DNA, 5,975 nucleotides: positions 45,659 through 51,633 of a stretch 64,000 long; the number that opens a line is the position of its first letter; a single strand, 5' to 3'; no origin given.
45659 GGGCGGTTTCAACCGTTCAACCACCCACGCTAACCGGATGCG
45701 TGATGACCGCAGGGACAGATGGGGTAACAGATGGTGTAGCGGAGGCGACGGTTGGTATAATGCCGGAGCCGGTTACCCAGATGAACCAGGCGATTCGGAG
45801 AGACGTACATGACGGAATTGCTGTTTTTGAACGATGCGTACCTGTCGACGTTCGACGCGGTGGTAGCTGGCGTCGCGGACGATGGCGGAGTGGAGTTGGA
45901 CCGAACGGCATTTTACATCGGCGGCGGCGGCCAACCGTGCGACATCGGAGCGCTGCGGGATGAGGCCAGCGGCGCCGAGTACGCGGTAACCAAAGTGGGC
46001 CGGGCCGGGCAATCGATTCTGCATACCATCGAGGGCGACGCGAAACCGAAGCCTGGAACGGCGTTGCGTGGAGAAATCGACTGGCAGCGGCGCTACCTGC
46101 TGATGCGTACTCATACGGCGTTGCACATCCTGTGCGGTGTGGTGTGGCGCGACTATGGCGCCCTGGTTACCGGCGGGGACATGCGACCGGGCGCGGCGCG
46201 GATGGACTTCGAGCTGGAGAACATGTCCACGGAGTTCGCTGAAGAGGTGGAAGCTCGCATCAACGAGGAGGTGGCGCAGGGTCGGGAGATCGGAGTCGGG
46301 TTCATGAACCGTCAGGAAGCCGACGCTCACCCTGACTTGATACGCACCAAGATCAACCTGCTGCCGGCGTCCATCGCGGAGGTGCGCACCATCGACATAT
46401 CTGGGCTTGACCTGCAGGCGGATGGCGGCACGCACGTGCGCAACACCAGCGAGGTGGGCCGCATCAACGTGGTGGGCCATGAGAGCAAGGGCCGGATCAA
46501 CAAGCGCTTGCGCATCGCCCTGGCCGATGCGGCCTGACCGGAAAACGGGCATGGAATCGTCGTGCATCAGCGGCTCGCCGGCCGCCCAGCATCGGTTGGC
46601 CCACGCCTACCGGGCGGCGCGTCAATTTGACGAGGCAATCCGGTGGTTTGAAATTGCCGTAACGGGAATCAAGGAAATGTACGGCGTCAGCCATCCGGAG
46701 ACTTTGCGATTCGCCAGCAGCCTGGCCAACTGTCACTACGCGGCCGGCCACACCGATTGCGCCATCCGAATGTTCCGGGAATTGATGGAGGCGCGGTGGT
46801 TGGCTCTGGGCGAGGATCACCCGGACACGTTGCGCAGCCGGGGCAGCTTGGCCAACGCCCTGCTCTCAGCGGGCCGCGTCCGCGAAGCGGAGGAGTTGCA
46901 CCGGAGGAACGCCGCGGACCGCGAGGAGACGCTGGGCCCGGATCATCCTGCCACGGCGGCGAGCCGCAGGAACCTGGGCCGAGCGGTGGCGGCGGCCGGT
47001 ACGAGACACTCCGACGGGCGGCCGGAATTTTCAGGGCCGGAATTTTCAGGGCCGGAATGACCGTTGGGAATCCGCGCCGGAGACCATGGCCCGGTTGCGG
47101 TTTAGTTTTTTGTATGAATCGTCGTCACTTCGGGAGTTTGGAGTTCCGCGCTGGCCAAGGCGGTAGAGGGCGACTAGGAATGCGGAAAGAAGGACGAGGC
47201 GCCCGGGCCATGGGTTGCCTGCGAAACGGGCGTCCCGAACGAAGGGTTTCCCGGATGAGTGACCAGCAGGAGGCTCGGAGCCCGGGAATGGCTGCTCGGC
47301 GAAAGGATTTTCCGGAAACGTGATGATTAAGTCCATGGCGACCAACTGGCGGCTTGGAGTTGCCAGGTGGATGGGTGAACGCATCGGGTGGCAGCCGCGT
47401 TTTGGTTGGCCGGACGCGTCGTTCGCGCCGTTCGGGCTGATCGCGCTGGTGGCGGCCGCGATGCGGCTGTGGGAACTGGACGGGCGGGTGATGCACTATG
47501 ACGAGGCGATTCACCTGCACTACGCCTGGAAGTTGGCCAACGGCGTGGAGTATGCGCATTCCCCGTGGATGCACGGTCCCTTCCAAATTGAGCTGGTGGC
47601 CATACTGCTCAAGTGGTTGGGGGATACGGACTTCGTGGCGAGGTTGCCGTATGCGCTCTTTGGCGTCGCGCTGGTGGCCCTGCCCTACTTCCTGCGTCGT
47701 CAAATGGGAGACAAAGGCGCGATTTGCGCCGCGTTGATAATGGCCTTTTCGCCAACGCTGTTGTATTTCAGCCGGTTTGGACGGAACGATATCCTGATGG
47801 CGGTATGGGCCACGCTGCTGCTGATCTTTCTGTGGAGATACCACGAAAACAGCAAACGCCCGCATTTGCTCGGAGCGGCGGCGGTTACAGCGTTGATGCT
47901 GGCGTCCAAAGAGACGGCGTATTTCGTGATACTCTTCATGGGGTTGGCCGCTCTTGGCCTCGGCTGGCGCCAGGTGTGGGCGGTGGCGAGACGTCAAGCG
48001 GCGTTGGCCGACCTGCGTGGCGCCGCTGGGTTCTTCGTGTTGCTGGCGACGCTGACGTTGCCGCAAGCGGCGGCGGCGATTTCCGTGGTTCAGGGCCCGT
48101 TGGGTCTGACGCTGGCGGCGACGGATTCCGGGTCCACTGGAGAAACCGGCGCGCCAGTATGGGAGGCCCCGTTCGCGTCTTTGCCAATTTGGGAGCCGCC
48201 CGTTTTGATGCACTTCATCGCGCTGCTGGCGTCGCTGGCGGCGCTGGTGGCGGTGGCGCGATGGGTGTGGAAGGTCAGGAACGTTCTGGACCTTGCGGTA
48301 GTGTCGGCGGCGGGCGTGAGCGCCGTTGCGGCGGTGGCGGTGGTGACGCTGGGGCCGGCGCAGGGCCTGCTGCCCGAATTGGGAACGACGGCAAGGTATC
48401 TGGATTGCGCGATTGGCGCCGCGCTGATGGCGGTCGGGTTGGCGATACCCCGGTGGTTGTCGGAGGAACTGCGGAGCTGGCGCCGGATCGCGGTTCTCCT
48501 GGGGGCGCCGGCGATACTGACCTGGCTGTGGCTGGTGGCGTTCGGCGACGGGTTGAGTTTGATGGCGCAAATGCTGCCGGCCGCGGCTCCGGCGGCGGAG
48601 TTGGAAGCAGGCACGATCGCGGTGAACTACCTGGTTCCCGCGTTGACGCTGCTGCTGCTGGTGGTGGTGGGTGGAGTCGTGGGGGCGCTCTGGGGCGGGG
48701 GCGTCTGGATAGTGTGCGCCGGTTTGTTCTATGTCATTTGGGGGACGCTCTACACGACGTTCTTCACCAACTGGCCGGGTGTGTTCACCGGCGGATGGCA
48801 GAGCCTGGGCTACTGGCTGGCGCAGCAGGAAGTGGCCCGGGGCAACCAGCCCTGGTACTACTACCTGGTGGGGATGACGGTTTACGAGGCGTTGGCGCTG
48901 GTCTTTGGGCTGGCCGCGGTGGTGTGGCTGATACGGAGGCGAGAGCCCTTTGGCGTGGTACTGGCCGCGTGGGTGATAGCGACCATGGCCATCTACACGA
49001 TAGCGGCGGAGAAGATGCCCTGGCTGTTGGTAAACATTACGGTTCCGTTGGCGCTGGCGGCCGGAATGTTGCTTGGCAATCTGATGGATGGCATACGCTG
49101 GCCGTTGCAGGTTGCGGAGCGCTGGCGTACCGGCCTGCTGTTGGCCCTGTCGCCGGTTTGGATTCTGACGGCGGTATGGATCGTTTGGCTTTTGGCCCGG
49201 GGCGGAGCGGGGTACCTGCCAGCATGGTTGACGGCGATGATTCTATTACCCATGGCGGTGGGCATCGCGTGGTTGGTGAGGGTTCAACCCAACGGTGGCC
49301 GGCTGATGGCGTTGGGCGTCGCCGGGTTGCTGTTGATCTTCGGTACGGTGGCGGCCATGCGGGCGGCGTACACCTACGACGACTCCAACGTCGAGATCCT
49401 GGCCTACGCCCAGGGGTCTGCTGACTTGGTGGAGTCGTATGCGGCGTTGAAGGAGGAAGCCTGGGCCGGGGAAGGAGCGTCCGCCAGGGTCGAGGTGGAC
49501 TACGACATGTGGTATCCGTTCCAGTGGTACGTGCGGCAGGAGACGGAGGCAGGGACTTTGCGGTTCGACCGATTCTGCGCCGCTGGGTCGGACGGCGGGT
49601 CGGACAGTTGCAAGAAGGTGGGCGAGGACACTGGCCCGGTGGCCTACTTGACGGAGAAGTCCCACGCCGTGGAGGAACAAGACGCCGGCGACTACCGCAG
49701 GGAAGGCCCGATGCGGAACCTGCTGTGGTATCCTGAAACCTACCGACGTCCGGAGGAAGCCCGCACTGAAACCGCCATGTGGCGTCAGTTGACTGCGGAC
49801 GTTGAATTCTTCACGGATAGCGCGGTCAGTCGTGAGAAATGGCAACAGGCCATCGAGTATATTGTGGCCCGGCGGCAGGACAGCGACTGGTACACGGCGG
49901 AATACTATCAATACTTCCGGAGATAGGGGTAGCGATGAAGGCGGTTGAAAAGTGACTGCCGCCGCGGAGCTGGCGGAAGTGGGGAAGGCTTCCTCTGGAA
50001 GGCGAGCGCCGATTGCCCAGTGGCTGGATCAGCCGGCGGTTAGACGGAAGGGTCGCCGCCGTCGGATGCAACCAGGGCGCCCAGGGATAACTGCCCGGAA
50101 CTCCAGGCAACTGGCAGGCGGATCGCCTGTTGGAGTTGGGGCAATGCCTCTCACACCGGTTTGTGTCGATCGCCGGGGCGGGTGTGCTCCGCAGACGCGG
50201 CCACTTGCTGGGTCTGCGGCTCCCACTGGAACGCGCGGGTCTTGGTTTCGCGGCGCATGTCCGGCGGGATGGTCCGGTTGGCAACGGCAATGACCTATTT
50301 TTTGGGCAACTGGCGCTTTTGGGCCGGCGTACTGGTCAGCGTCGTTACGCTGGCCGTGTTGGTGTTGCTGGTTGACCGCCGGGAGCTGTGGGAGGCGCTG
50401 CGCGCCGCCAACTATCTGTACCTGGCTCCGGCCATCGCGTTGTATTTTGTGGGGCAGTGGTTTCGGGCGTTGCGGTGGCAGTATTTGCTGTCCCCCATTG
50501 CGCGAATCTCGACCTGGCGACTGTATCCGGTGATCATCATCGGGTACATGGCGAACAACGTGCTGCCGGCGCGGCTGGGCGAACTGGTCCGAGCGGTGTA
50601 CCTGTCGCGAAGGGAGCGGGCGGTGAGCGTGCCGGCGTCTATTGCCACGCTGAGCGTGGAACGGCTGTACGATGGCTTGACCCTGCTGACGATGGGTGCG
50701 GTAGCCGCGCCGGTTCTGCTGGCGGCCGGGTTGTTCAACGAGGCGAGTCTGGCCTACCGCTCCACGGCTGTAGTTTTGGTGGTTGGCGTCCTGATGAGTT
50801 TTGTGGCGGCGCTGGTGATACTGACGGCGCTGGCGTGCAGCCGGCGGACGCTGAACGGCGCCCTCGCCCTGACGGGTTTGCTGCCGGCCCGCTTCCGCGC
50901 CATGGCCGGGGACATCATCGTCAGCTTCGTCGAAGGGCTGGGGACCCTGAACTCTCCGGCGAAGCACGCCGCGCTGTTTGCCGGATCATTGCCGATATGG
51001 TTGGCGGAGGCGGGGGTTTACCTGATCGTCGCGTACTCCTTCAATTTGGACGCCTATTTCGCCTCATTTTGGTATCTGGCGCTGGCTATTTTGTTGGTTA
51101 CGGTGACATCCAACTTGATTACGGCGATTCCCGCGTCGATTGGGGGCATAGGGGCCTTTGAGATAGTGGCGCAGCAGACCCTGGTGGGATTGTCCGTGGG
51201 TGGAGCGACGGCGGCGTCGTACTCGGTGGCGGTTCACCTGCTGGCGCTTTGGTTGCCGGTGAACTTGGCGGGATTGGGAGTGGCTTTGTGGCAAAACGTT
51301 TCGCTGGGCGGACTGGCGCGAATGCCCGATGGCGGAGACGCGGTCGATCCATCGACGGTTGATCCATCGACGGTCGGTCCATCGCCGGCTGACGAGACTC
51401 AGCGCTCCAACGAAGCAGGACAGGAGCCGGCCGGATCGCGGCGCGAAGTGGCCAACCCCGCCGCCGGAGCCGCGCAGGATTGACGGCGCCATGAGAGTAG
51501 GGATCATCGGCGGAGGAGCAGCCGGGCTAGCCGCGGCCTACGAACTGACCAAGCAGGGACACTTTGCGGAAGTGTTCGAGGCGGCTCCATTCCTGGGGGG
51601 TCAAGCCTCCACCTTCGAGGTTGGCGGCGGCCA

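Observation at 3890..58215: One modular hairpin-repeat family fills eight intergenic regions (~5 kb, ~8% of the window)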

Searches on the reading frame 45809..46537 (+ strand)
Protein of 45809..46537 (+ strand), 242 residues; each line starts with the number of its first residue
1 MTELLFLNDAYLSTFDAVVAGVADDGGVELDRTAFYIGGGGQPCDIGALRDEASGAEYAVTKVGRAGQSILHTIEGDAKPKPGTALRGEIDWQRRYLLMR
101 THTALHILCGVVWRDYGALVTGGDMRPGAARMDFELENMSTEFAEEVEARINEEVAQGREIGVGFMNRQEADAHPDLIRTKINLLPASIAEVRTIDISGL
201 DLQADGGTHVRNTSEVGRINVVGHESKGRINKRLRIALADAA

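Call 94: search_protein_families(library=pfam, proteins=[window:45809-46537:+], max_evalue=0.00001)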
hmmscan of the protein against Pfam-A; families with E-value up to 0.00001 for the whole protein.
window:45809-46537:+ (242 aa): 2 families
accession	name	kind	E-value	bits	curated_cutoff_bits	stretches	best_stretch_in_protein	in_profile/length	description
PF01411.24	tRNA-synt_2c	-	1.1e-09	37.8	30.3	1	24-94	483-552/552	tRNA synthetases class II (A)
PF07973.19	tRNA_SAD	-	9.6e-09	35.5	24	1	192-234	1-43/44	Threonyl and Alanyl tRNA synthetase second additional domain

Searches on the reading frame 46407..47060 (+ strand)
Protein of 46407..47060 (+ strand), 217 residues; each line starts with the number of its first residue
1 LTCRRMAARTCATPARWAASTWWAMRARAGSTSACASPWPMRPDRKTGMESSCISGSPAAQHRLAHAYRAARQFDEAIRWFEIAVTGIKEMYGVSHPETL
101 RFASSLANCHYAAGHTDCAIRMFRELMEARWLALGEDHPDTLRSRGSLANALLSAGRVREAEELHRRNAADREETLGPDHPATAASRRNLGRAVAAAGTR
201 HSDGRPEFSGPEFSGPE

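Call 94: search_protein_families(library=pfam, proteins=[window:46407-47060:+], max_evalue=0.00001)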
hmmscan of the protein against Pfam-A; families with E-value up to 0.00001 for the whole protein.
window:46407-47060:+ (217 aa): 7 families
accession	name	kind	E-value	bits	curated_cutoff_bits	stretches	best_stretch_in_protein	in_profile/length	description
PF13424.12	TPR_12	-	4.1e-23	81.8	30.1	3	59-129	4-74/77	Tetratricopeptide repeat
PF13374.12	TPR_10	-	1.1e-21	76.5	27.5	1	141-181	1-41/42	Tetratricopeptide repeat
PF13176.12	TPR_7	-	9.3e-10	38.3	27.9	0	62-84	3-27/36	Tetratricopeptide repeat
PF14559.12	TPR_19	-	3.1e-08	34.3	25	0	56-81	23-48/68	Tetratricopeptide repeat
PF24885.1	TPR_NPHP3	-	4.3e-08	33.3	100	0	119-185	118-184/239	Nephrocystin-3 TPR domain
PF13428.12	TPR_14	-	8.8e-07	29.5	23.5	0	58-85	1-28/44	Tetratricopeptide repeat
PF07719.23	TPR_2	-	1.8e-06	28.1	27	0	59-84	2-27/34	Tetratricopeptide repeat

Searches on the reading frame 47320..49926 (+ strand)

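Call 94: search_protein_families(library=pfam, proteins=[window:47320-49926:+], max_evalue=0.00001)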
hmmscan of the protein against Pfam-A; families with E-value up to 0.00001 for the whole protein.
window:47320-49926:+ (868 aa): 1 family
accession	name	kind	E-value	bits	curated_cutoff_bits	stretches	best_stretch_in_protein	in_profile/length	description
PF13231.12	PMT_2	-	3.8e-12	47.2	26.1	1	87-220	4-138/160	Dolichyl-phosphate-mannose-protein mannosyltransferase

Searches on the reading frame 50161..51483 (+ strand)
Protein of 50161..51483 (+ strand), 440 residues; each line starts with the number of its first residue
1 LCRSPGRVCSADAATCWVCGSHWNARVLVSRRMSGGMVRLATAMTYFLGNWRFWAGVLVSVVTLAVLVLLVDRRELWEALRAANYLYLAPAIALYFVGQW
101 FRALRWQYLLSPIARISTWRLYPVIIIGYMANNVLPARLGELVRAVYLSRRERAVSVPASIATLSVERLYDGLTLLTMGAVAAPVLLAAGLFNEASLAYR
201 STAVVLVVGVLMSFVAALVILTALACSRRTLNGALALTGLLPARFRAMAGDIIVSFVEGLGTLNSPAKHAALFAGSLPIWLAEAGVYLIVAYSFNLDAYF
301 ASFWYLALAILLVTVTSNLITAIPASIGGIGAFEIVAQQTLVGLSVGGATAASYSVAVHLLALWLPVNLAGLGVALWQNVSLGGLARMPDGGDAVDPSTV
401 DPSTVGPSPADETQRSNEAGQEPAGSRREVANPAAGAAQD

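Call 94: search_protein_families(library=pfam, proteins=[window:50161-51483:+], max_evalue=0.00001)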
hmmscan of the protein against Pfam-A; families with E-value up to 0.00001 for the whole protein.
window:50161-51483:+ (440 aa): 1 family
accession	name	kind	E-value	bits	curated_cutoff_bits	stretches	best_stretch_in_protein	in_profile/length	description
PF03706.18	LPG_synthase_TM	-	2.1e-43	149.4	33.4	1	54-367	2-299/302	Lysylphosphatidylglycerol synthase TM region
